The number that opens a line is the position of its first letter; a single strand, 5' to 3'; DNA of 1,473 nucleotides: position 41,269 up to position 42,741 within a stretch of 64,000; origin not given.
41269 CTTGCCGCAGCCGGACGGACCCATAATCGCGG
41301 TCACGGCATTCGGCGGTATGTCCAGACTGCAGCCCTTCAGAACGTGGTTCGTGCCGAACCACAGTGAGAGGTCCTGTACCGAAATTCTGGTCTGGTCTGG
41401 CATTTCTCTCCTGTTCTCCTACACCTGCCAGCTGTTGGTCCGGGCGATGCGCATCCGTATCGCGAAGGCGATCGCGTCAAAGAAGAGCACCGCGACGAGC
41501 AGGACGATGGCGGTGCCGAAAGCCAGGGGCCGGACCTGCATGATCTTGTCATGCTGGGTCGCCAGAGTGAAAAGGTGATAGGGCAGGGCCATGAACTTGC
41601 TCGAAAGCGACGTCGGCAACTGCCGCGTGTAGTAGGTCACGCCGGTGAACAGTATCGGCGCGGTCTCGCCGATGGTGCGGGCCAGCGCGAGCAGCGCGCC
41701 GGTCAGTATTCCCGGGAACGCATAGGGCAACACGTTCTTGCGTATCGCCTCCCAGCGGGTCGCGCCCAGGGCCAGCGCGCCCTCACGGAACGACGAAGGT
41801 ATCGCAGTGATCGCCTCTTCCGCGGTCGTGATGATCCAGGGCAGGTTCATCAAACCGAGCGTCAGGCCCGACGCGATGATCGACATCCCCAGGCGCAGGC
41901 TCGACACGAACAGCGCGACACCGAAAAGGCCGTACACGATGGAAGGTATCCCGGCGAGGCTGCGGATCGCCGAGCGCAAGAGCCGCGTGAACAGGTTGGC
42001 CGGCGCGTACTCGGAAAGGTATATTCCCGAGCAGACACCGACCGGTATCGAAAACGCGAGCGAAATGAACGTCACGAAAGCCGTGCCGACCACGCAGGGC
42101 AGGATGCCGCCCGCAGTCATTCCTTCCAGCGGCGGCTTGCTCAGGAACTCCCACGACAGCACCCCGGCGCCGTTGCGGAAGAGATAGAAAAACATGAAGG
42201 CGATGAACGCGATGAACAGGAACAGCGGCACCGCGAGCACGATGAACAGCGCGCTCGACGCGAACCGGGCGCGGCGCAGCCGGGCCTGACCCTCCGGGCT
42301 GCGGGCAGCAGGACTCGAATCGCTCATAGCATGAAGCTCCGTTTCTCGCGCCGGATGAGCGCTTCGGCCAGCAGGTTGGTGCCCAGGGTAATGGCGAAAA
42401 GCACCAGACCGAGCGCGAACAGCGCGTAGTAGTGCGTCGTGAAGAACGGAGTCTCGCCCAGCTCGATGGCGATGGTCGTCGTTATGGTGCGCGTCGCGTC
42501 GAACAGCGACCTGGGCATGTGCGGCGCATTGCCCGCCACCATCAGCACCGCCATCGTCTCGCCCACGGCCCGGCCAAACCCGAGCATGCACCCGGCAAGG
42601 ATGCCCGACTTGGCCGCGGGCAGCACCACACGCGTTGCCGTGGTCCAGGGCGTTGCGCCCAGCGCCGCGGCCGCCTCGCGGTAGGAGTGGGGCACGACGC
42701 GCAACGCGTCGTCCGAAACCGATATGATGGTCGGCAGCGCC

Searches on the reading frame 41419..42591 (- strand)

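Call 66: search_protein_families(library=pfam, proteins=[window:41419-42591:-], max_evalue=0.0001)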
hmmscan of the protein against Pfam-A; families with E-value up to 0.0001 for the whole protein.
window:41419-42591:- (390 aa): 1 family
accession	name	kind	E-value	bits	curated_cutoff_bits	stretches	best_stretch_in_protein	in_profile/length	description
PF00528.27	BPD_transp_1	-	1.4e-16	61.2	26.4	1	186-382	2-182/184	Binding-protein-dependent transport system inner membrane component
